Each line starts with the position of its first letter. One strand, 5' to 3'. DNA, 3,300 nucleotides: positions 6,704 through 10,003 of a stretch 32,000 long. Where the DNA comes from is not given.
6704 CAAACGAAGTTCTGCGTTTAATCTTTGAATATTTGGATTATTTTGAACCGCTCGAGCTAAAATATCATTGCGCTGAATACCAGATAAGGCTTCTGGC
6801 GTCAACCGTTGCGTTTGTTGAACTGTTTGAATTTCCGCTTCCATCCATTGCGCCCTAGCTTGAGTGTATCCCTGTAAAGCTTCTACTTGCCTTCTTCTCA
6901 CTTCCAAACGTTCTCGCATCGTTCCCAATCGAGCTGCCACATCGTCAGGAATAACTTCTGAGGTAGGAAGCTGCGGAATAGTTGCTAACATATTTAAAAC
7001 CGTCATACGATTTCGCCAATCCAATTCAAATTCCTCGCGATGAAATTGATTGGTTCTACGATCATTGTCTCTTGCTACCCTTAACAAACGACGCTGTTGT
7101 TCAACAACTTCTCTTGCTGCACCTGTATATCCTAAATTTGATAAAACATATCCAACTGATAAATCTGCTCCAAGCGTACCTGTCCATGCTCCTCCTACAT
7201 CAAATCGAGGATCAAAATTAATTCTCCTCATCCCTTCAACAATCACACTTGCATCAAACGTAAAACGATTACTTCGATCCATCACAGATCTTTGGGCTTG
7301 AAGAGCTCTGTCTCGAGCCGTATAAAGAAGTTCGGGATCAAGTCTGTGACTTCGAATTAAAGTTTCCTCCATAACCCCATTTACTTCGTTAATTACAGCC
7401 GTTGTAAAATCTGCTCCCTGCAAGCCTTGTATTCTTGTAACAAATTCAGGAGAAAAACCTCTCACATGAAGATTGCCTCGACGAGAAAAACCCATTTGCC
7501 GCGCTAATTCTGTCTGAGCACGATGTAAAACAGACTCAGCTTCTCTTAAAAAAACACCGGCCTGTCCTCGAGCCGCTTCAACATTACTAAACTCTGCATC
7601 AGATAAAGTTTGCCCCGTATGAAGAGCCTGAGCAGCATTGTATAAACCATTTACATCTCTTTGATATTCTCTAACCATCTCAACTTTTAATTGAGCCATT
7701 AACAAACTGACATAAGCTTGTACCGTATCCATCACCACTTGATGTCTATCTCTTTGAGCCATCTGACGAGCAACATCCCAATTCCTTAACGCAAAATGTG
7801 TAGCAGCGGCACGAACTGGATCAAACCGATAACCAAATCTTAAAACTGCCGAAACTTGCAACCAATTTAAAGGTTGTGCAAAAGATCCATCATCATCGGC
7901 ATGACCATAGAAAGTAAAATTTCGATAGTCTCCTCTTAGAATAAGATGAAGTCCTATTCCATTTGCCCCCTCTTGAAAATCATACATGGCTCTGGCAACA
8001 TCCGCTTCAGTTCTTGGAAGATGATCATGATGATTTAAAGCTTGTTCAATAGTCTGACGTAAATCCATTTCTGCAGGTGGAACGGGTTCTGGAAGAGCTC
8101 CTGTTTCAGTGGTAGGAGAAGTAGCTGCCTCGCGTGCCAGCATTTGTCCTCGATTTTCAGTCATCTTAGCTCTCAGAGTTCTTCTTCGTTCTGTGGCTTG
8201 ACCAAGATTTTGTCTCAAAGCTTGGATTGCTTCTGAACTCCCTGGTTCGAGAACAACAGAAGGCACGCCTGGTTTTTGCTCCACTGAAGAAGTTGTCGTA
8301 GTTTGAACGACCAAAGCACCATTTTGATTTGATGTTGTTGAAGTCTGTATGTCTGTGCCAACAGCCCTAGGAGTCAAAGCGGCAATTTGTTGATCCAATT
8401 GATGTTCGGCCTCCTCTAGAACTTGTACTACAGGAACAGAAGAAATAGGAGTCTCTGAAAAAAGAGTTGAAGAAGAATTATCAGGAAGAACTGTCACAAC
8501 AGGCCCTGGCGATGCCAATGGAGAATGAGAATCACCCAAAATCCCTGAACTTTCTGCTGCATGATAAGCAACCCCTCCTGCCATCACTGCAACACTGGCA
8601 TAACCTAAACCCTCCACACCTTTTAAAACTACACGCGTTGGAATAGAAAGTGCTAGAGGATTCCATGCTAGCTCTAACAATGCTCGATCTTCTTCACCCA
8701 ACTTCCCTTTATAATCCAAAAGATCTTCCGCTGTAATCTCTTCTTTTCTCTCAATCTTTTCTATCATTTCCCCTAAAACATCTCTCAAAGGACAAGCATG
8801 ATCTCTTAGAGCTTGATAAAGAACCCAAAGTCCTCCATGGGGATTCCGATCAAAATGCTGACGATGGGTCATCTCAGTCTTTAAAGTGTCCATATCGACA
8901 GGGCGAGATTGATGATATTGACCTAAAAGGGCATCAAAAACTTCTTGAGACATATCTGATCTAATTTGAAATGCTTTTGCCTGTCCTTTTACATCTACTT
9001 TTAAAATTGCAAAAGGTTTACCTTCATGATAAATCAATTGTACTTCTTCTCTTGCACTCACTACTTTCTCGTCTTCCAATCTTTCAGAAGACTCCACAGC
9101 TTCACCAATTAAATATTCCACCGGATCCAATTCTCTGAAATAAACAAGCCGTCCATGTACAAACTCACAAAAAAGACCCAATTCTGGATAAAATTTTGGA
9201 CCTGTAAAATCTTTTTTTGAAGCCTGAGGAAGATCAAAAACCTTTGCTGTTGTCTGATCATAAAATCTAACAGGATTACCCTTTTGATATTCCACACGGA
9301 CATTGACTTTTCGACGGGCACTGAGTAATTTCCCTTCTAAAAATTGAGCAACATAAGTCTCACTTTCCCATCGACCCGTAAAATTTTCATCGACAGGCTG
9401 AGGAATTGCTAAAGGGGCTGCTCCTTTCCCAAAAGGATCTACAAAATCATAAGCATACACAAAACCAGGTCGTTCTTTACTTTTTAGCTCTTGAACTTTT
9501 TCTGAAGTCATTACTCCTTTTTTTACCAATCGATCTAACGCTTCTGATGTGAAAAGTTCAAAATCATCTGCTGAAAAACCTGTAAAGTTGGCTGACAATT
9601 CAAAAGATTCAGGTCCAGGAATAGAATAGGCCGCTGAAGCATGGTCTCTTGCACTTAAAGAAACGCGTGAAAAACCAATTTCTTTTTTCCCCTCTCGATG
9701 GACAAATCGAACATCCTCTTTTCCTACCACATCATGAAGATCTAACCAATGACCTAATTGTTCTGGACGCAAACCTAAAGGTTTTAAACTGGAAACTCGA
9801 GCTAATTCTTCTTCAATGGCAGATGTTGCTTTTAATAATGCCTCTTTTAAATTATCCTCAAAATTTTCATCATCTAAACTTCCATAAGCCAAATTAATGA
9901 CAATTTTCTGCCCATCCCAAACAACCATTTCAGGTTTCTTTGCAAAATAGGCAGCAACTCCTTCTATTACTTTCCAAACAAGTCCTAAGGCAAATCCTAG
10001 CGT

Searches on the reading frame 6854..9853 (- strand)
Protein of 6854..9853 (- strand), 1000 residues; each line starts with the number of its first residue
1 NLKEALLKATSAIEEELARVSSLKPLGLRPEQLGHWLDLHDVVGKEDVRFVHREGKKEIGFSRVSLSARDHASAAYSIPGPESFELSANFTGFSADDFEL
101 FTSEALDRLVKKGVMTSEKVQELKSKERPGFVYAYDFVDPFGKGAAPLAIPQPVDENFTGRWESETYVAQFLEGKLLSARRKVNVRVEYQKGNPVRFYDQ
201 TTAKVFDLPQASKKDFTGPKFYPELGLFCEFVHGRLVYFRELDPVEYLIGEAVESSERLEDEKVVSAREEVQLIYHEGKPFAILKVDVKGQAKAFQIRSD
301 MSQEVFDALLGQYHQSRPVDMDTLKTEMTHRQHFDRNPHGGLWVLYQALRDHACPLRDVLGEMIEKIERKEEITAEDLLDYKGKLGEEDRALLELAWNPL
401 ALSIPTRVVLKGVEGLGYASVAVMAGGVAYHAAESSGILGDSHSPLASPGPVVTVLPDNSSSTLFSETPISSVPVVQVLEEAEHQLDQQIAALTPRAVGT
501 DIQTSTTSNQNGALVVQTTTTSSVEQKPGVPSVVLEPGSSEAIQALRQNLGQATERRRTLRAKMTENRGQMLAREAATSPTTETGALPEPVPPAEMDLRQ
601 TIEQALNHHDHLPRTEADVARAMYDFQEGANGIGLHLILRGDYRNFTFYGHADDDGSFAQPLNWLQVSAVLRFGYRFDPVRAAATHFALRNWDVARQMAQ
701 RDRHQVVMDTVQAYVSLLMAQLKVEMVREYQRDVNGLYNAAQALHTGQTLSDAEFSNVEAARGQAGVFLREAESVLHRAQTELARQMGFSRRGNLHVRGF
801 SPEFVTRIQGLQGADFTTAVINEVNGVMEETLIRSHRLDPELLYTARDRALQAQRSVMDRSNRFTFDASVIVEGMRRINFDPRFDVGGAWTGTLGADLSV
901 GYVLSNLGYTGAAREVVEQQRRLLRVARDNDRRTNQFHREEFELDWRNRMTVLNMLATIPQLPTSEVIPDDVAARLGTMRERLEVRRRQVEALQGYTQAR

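Call 6: search_protein_families(library=pfam, proteins=[window:6854-9853:-], max_evalue=1)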
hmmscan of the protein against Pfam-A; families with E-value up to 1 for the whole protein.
window:6854-9853:- (1000 aa): 4 families
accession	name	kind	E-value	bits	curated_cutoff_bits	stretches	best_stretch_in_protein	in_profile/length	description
PF00772.26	DnaB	-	0.011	16.3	23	1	302-336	40-74/103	DnaB-like helicase N terminal domain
PF02321.23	OEP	-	0.015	15.6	22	1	679-788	78-187/187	Outer membrane efflux protein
PF08335.16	GlnD_UR_UTase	-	0.033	14.7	21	0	101-128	49-76/141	GlnD PII-uridylyltransferase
PF12849.12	PBP_like_2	-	0.13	12.4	27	1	500-549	10-57/267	PBP superfamily domain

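Call 47: search_protein_families(library=ncbifam, proteins=[window:6854-9853:-], max_evalue=1)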
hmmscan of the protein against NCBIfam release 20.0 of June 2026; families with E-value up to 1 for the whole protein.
window:6854-9853:- (1000 aa): 0 families

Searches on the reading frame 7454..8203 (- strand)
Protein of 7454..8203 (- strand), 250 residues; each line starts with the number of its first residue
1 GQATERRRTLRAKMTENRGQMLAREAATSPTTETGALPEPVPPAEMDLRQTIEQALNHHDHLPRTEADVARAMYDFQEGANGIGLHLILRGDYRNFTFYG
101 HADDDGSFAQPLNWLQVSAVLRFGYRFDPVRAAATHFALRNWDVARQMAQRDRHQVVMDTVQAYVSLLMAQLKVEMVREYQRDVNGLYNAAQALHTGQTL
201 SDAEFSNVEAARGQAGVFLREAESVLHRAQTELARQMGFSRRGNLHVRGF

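Call 53: search_protein_families(library=pfam, proteins=[window:7454-8203:-], max_evalue=0.1)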
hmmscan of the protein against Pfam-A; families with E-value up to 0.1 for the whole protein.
window:7454-8203:- (250 aa): 2 families
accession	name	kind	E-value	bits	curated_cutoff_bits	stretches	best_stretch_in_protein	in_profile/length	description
PF02321.23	OEP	-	0.0083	16.4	22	1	129-238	78-187/187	Outer membrane efflux protein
PF04380.18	BMFP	-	0.097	13.5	37.2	0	44-73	28-57/77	Membrane fusogenic activity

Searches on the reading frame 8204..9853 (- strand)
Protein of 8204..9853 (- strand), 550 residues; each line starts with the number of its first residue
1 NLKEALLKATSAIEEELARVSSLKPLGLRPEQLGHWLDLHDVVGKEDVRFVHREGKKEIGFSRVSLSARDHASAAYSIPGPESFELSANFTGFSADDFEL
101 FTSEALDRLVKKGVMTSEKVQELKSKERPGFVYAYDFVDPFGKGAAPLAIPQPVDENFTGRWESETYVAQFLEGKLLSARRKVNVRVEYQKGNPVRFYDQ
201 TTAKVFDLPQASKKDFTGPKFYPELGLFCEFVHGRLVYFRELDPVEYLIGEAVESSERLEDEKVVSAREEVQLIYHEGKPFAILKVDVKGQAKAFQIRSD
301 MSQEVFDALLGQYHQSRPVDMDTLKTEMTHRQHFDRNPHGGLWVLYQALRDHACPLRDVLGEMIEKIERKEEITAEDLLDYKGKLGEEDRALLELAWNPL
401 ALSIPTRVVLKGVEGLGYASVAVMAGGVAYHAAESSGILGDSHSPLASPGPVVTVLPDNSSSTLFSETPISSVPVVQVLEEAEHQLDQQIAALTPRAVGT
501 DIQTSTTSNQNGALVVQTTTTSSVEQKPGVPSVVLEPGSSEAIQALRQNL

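Call 53: search_protein_families(library=pfam, proteins=[window:8204-9853:-], max_evalue=0.1)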
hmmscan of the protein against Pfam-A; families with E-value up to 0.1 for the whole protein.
window:8204-9853:- (550 aa): 1 family
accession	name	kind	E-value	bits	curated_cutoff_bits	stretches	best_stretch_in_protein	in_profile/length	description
PF00772.26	DnaB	-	0.005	17.3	23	1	302-336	40-74/103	DnaB-like helicase N terminal domain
